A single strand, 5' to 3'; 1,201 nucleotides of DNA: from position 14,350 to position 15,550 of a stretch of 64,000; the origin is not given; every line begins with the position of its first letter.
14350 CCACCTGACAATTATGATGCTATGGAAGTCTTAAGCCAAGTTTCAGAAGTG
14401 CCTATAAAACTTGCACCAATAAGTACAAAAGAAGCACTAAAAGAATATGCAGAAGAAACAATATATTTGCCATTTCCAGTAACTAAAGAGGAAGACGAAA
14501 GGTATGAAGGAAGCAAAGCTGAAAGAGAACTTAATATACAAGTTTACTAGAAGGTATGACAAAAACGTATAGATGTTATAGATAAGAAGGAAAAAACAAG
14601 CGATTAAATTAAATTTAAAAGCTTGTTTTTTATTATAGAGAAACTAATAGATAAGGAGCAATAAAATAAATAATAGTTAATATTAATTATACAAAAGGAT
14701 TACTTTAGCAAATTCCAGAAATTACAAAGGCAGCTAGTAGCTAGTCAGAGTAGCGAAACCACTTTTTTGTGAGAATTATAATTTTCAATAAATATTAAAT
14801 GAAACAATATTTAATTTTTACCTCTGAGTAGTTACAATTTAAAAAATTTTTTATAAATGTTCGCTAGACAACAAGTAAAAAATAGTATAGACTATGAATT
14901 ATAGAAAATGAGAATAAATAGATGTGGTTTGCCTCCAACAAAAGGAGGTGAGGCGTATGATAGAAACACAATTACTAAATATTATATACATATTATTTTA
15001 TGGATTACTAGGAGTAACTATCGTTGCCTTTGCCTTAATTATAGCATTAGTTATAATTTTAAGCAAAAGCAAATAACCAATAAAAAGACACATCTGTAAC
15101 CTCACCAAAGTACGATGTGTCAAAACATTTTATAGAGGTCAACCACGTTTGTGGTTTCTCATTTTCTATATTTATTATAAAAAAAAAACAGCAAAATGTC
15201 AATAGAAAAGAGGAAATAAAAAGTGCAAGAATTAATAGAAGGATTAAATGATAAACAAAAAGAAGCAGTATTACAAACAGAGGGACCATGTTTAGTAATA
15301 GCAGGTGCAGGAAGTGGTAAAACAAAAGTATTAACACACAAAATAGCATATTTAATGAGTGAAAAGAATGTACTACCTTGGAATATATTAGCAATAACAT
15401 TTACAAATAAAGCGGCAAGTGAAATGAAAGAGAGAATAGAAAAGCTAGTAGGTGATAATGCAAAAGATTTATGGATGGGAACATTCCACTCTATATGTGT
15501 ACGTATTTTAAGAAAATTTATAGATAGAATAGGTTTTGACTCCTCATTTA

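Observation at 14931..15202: Compact type I toxin-antitoxin-like module upstream of pcrA (unannotated 39-aa peptide + convergent antisense RNA)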

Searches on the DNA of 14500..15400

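Call 5: search_rna_families(source=window, start=14500, end=15400, threshold=evalue, max_evalue=10)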
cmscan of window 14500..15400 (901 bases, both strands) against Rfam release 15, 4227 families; matches with E-value up to 10: 7.
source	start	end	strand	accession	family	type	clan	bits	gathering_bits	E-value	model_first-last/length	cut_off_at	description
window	15032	15167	+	RF04182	GibS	Gene; sRNA;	-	18.4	115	7.2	1-142/142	no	GibS sRNA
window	14700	14835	-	RF00015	U4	Gene; snRNA; splicing;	CL00007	18.2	46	0.12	1-138/138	no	U4 spliceosomal RNA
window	14989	15089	+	RF01797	fstAT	Gene; antitoxin;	-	17.7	72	3.2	1-94/94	no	Fst antitoxin sRNA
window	15017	15084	-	RF03578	mir-3910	Gene; miRNA;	-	16.6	95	3.9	1-82/82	no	mir-3910 microRNA precursor family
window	15019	15141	-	RF00410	SNORA2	Gene; snRNA; snoRNA; HACA-box;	CL00021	16.1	70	6.3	1-137/137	no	Small nucleolar RNA SNORA2/SNORA34 family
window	15017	15172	+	RF00124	IS102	Gene; sRNA;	-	15.1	46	7.6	1-206/206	no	IS102 RNA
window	15104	15188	+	RF01477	rli43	Gene; sRNA;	-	12.3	100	2.9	1-255/255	no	Listeria sRNA rli43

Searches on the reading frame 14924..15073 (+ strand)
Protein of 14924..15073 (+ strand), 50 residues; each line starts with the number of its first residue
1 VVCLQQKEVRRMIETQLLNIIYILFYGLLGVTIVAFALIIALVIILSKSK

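Call 11: find_homologous_proteins(query=window:14924-15073:+, max_evalue=10)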
Query seq(50 aa) (50 aa): 10 proteins with E <= 10 among 10 candidates.
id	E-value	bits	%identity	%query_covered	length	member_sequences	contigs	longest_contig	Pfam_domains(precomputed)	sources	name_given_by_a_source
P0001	6.0e-15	71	83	92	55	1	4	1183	-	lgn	-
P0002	6.1e-14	68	82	88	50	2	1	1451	-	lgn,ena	-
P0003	1.1e-13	67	82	88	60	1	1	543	-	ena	-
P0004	5.7e-13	65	72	100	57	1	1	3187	-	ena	-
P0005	1.6e-12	63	80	88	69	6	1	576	-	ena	-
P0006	1.5e-11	60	77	88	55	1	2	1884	-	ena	-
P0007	5.3e-11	59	74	84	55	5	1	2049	-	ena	-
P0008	4.3e-9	53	77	88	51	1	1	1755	-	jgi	jgi:hypothetical protein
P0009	1.2e-8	52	69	90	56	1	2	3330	-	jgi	-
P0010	6.5e-8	49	70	92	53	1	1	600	-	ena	-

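Call 14: find_encoding_contigs(protein=P0009, flank=5000, max_places=4)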
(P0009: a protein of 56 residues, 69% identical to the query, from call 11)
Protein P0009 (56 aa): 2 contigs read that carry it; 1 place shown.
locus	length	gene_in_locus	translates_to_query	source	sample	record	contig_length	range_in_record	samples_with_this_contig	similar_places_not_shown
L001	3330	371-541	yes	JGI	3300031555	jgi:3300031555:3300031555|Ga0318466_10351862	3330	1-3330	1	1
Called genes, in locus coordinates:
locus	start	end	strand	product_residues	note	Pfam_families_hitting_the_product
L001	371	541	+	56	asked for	-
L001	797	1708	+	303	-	PF14527:LAGLIDADG_WhiA, PF02650:HTH_WhiA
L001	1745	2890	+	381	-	PF04055:Radical_SAM, PF06969:HemN_C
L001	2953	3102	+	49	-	-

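Call 15: find_encoding_contigs(protein=P0004, flank=5000, max_places=4)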
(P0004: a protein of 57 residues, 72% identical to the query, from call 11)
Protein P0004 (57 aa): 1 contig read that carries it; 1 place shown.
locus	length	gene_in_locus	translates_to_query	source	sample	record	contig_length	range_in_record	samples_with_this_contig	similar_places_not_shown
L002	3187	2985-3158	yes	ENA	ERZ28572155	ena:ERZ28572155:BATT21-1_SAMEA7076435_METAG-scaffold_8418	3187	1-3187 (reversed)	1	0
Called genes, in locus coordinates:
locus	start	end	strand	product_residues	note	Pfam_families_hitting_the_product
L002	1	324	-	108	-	?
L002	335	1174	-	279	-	PF12730:ABC2_membrane_4 (weak), PF10920:DUF2705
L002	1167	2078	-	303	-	PF00005:ABC_tran, PF13304:AAA_21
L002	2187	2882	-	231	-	PF00072:Response_reg, PF00486:Trans_reg_C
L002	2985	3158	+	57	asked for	-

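Call 16: find_encoding_contigs(protein=P0007, flank=5000, max_places=4)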
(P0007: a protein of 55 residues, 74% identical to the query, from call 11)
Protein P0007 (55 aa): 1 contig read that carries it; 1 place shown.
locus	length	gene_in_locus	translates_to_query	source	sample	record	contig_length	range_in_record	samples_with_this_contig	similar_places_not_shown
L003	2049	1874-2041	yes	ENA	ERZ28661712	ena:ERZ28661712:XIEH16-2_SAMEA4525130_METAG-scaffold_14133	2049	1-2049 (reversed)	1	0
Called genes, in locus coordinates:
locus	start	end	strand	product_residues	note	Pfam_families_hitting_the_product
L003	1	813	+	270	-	?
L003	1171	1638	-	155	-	-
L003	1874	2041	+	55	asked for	-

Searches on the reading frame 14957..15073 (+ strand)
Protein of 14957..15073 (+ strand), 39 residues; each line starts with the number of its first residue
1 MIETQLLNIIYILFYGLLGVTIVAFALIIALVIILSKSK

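Call 9: search_protein_families(library=pfam, proteins=[window:14957-15073:+], max_evalue=10)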
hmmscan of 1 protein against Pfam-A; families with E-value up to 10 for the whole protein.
seq(39 aa): 0 families

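Call 10: search_protein_families(library=ncbifam, proteins=[window:14957-15073:+], max_evalue=10)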
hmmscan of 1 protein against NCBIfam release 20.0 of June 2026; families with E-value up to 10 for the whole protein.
seq(39 aa): 1 family
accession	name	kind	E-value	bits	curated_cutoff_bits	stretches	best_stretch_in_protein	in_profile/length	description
TIGR04296.1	PEFG-CTERM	domain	0.1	12.3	25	1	20-39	8-27/30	PEFG-CTERM sorting domain-containing protein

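Call 12: find_encoding_contigs(protein=window:14957-15073:+, flank=5000, max_places=10)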
Protein seq(39 aa) (39 aa): no gene with exactly this product is on record in the collection.

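Call 21: find_related_loci(query=A1, collection=genome_contigs, flank=3000)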
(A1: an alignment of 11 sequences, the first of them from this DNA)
Query A1 (39 aa) in genome_contigs; peptide patterns used: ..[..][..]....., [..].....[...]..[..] (x = any residue, [..] = any of these).
523 stretches matched a pattern; 167 encode a relative of the query (tblastn E <= 1e-3); the best 80 are kept; 80 distinct loci.
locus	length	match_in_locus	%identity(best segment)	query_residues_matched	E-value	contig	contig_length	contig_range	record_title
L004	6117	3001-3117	79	1-39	2e-15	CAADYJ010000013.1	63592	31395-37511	MAG TPA_asm: Clostridia bacterium, isolate HGM13633, WGS project CAADYJ010000000 data, contig: ERS396354_14_k85_4299, wh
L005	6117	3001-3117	79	1-39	3e-15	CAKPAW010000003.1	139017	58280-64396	MAG: uncultured Clostridia bacterium isolate REFINED_METABAT215_TOP10_CONTIGS_1500_ASSEMBLY_K77_MERGED__Nepal_MoBio_Fibe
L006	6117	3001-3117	77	1-39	8e-15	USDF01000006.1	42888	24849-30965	uncultured Clostridium sp. isolate UMGS1612 genome assembly, contig: NODE_213_length_42888_cov_4.481334, whole genome sh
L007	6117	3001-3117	72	1-39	2e-14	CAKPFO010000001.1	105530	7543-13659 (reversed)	MAG: uncultured Clostridia bacterium isolate REFINED_METABAT215_TOP10_CONTIGS_1500_ASSEMBLY_K77_MERGED__Hadza_MoBio_hadz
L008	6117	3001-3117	74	1-39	6e-14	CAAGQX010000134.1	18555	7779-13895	MAG TPA_asm: Clostridia bacterium, isolate HGM13690, WGS project CAAGQX010000000 data, contig: SRS820621_25_k75_152683,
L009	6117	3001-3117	77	1-39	5e-14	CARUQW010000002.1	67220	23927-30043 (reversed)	MAG TPA_asm: uncultured Clostridia bacterium isolate MGBC143692 genome assembly, contig: MGBC143692.2, whole genome shot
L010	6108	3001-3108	81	1-36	1e-13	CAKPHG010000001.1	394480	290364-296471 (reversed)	MAG: uncultured Clostridia bacterium isolate REFINED_METABAT215_TOP10_CONTIGS_1500_ASSEMBLY_K77_MERGED__Hadza_MoBio_hadz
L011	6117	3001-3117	74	1-39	4e-13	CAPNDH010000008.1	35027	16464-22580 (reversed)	MAG TPA_asm: uncultured Clostridia bacterium isolate MGBC165436 genome assembly, contig: MGBC165436.8, whole genome shot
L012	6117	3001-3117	74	1-39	5e-13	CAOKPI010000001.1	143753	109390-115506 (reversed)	MAG TPA_asm: uncultured Clostridium sp. isolate SRR15730526_bin.21_metawrap_v1.3_MAG genome assembly, contig: NODE.51_le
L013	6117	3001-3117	72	1-39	5e-13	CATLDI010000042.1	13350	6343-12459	MAG TPA_asm: uncultured Clostridiaceae bacterium isolate MGG12156_1680015467 genome assembly, contig: ERR3199681_4129, w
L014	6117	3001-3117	72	1-39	7e-13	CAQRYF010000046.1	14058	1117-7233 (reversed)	MAG TPA_asm: uncultured Clostridia bacterium isolate MGBC107719 genome assembly, contig: MGBC107719.46, whole genome sho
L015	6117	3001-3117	72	1-39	1e-12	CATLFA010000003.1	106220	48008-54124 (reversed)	MAG TPA_asm: uncultured Clostridiaceae bacterium isolate MGG08105_1680015421 genome assembly, contig: ERR3199605_286, wh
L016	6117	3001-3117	72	1-39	8e-13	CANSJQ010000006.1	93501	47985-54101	MAG TPA_asm: uncultured Clostridiaceae bacterium isolate SRR15730525_bin.6_metawrap_v1.3_MAG genome assembly, contig: NO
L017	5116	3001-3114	74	2-39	9e-13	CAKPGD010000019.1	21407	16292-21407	MAG: uncultured Clostridia bacterium isolate REFINED_METABAT215_TOP10_CONTIGS_1500_ASSEMBLY_K77_MERGED__Hadza_MoBio_hadz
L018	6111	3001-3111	73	1-37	1e-12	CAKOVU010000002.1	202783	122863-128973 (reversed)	MAG: uncultured Clostridia bacterium isolate REFINED_METABAT215_TOP10_CONTIGS_1500_ASSEMBLY_K77_MERGED__Hadza_MoBio_C-RE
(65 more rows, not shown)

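Call 43: search_dna_similar(query=window:14957-15073:+, collection=phages, mode=protein, max_evalue=1)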
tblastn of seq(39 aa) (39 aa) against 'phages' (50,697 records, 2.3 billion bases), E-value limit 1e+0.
No match.

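Call 44: search_dna_similar(query=window:14957-15073:+, collection=plasmids, mode=protein, max_evalue=1)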
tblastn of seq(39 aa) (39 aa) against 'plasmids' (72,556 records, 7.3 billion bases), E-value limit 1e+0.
No match.

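Call 47: search_protein_families(library=pfam, alignment_id=A3, max_evalue=10)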
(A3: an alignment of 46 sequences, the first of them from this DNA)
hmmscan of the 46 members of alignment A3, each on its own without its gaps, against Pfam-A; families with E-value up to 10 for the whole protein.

A. member 1, seq(39 aa): 0 families

B. families by the number of members that match (of 46 scanned): 9 families
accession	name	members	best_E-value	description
PF11359.13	gpUL132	5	2.3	Envelope glycoprotein UL132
PF20082.4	DUF6476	3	0.22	Family of unknown function (DUF6476)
PF11346.13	DUF3149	3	0.81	Protein of unknown function (DUF3149)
PF20794.3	bPH_7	2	0.91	Bacterial PH domain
PF19529.4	DUF6057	1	0.37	Family of unknown function (DUF6057)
PF15202.11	Adipogenin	1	0.47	Adipogenin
PF09595.15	Metaviral_G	1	3.9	Metaviral_G glycoprotein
PF12553.13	DUF3742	1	5.3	Protein of unknown function (DUF3742)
PF05552.17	MS_channel_1st_1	1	8.1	Mechanosensitive ion channel, conserved TM helix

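Call 73: search_protein_families(library=ncbifam, alignment_id=A3, max_evalue=10)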
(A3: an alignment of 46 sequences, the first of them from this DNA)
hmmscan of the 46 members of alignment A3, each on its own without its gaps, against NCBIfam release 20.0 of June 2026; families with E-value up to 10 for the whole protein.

A. member 1, seq(39 aa): 1 family
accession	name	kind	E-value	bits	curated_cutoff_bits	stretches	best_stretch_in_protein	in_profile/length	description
TIGR04296.1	PEFG-CTERM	domain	0.1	12.3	25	1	20-39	8-27/30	PEFG-CTERM sorting domain-containing protein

B. families by the number of members that match (of 46 scanned): 12 families
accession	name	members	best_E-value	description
TIGR04296.1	PEFG-CTERM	5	0.014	PEFG-CTERM sorting domain-containing protein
NF002669.0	PRK02391.1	3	0.32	zinc metalloprotease HtpX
NF033893.1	pheromone_ipd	3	1.6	peptide pheromone inhibitor Ipd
TIGR03024.1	arch_PEF_CTERM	1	0.0089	PEF-CTERM sorting domain-containing protein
NF033411.1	small_mem_YnhF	1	0.047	cytochrome bd-I oxidase subunit CydH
NF009637.0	PRK13159.1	1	0.22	cytochrome c maturation protein CcmE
NF047949.1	CcmD_like_Wolb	1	0.28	CcmD-like small membrane protein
TIGR02972.1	TMAO_torE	1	0.49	trimethylamine N-oxide reductase system protein TorE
NF040995.1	MamW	1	1.7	magnetosome protein MamW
TIGR01195.1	oadG_fam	1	2.4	sodium pump decarboxylases, gamma subunit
NF009582.0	PRK13024.1-2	1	4.3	protein translocase subunit SecDF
NF033507.3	Loki-CTERM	1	4.7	Loki-CTERM sorting domain-containing protein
